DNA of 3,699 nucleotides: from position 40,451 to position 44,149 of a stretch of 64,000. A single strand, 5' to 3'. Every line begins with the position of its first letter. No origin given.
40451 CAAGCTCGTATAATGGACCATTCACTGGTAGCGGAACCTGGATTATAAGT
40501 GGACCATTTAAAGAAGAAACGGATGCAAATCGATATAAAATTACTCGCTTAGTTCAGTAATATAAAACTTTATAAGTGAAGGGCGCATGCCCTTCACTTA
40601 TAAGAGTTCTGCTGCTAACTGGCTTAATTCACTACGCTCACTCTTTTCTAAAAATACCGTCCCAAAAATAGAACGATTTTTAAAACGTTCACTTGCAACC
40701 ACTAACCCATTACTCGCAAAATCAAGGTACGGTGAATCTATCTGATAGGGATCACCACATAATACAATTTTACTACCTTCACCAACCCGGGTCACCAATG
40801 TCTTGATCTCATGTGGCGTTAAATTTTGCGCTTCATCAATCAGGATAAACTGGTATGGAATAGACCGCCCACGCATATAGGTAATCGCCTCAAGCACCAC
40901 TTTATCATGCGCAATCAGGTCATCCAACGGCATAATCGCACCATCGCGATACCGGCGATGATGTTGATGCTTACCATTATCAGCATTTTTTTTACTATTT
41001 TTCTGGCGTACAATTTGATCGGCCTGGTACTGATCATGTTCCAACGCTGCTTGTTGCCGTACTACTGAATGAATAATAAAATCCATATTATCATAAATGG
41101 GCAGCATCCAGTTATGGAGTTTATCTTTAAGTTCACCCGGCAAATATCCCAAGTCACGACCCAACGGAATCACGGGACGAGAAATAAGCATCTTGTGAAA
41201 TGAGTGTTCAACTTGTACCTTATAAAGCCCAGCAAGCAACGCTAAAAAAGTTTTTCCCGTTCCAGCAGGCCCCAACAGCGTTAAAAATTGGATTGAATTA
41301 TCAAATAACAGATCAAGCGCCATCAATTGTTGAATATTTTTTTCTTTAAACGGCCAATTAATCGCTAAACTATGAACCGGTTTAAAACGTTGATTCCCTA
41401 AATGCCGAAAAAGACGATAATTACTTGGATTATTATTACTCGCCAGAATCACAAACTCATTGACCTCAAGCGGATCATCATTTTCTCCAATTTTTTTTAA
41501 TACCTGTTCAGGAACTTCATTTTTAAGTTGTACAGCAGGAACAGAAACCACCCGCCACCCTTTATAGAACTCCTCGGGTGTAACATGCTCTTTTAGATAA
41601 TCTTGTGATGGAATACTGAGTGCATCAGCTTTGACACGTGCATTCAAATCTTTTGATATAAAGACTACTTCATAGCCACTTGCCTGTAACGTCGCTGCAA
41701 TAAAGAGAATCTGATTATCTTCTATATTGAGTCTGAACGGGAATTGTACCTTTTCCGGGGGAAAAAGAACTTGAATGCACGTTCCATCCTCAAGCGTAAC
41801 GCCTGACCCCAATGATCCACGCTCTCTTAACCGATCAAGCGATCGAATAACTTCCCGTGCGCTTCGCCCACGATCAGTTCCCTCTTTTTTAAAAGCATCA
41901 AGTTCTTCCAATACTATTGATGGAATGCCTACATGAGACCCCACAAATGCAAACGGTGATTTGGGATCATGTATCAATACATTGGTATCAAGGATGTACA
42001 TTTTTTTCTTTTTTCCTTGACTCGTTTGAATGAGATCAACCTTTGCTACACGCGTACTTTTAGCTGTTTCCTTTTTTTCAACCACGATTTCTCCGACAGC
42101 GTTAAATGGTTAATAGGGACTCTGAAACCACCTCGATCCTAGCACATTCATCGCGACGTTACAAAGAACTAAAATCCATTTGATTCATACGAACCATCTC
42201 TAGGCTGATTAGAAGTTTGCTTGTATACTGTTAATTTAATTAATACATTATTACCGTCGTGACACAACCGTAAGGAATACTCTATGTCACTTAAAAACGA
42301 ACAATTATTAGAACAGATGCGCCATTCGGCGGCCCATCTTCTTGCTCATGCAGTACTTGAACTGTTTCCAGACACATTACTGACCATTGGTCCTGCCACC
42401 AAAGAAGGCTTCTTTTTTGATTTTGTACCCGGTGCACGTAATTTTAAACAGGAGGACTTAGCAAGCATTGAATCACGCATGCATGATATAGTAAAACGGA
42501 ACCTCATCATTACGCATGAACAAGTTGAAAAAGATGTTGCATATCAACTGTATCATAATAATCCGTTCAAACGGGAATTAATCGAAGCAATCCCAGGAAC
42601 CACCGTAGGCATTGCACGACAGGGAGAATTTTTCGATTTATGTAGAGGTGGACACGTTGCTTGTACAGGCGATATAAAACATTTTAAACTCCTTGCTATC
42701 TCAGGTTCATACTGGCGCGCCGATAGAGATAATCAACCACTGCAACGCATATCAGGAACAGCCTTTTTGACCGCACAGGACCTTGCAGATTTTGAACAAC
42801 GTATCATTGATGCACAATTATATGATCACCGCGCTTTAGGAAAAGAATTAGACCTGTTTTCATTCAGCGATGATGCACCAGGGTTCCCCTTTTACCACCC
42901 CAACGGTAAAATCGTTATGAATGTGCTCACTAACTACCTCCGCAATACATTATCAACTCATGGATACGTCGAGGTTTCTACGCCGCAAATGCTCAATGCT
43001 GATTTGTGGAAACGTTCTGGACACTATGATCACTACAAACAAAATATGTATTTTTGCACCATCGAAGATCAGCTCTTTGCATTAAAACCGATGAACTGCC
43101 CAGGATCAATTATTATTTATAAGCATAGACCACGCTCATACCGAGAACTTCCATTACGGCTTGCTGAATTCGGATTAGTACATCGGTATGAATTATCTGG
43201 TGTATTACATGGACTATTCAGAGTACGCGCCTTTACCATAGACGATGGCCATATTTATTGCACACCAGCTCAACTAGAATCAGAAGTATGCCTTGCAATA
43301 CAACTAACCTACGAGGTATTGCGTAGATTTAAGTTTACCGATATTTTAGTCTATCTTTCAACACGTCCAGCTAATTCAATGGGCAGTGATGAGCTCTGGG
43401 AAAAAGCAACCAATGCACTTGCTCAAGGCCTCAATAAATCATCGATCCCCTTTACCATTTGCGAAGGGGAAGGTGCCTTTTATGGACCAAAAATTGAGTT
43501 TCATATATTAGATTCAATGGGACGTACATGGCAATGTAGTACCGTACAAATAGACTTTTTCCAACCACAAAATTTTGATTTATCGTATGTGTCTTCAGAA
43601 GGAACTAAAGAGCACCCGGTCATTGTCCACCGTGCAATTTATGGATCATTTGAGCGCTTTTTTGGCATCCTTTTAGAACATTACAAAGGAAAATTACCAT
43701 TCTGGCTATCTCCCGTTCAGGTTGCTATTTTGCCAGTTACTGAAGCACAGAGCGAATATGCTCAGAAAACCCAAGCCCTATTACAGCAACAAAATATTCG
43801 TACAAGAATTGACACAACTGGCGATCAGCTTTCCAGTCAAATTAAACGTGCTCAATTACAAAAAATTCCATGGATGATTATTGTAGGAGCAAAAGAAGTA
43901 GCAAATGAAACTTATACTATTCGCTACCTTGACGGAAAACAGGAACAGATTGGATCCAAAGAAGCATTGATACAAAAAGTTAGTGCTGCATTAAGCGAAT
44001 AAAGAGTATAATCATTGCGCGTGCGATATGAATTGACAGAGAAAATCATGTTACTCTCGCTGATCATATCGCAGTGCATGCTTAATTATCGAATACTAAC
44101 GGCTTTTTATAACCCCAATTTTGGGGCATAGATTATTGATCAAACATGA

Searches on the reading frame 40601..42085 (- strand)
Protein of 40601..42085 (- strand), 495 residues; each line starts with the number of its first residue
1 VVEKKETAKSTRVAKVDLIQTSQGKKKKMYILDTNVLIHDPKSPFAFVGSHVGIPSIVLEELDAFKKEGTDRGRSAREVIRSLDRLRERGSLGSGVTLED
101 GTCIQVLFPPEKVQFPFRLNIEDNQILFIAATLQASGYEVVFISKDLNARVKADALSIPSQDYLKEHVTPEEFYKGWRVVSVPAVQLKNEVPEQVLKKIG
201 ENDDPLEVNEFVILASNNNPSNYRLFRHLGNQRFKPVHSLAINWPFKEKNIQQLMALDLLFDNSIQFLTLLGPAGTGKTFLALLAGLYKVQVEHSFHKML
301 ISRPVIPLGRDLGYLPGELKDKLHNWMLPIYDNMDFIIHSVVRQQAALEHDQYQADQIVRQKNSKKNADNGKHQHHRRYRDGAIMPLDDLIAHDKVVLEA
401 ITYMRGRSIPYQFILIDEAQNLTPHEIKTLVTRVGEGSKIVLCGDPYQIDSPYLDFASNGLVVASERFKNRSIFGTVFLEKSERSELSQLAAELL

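Call 44: search_protein_families(library=ncbifam, proteins=[window:40601-42085:-], max_evalue=1e-8)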
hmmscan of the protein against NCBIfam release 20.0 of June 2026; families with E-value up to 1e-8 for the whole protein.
window:40601-42085:- (495 aa): 2 families
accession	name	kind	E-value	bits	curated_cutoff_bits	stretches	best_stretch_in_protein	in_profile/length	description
NF053827.1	RNA5-3helPhoH2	equivalog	3.9e-61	207.3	680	2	28-342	2-315/427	RNA 5'-3' helicase PhoH2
NF007827.1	PRK10536.1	equivalog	1.9e-22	79.9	380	1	395-489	153-247/253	phosphate starvation-inducible protein PhoH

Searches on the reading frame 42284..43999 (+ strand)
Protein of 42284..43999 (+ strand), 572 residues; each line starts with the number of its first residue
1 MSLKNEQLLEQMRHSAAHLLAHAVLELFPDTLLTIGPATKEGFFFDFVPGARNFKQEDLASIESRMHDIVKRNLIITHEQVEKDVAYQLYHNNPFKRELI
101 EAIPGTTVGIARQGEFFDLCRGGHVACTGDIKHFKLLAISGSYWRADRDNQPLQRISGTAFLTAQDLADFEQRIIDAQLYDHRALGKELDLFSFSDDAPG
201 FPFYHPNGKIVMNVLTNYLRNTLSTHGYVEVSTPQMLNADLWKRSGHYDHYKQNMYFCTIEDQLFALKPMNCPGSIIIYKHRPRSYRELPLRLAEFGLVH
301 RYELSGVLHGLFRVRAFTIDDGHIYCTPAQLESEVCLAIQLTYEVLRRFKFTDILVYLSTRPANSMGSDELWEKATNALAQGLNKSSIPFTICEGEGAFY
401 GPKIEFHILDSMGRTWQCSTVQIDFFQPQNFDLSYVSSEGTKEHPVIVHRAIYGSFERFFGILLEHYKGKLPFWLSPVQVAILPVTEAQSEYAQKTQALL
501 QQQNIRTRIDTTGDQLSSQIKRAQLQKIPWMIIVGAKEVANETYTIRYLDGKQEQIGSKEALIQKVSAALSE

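Call 44: search_protein_families(library=ncbifam, proteins=[window:42284-43999:+], max_evalue=1e-8)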
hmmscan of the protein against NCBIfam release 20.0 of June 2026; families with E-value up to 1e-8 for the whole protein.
window:42284-43999:+ (572 aa): 10 families
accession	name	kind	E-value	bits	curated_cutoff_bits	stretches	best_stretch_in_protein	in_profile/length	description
TIGR00418.1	thrS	equivalog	8.3e-188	625.8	383.65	1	13-567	1-562/565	threonine--tRNA ligase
NF003068.0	PRK03991.1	equivalog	2.3e-62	211.2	484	1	184-568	201-590/613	threonine--tRNA ligase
NF008979.1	PRK12325.1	exception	3.5e-20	72.3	550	1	200-325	38-163/437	proline--tRNA ligase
TIGR00442.1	hisS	equivalog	1.1e-18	67.4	286.75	1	475-555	322-402/406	histidine--tRNA ligase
TIGR00408.1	proS_fam_I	equivalog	1.1e-17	64.2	437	1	413-568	216-379/475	proline--tRNA ligase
NF006625.0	PRK09194.1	equivalog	5.8e-17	61.8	558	1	198-326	36-164/559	proline--tRNA ligase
TIGR00409.1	proS_fam_II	equivalog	1.7e-15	57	306.7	1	204-343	42-181/568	proline--tRNA ligase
NF011500.0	PRK14938.1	equivalog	6.2e-15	55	362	1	469-555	266-352/387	Ser-tRNA(Thr) hydrolase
NF003211.1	PRK04173.1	equivalog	2.4e-13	49.8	312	0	470-556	357-445/454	glycine--tRNA ligase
TIGR00389.1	glyS_dimeric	equivalog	4.3e-13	48.7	243.3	0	470-562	464-557/565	glycine--tRNA ligase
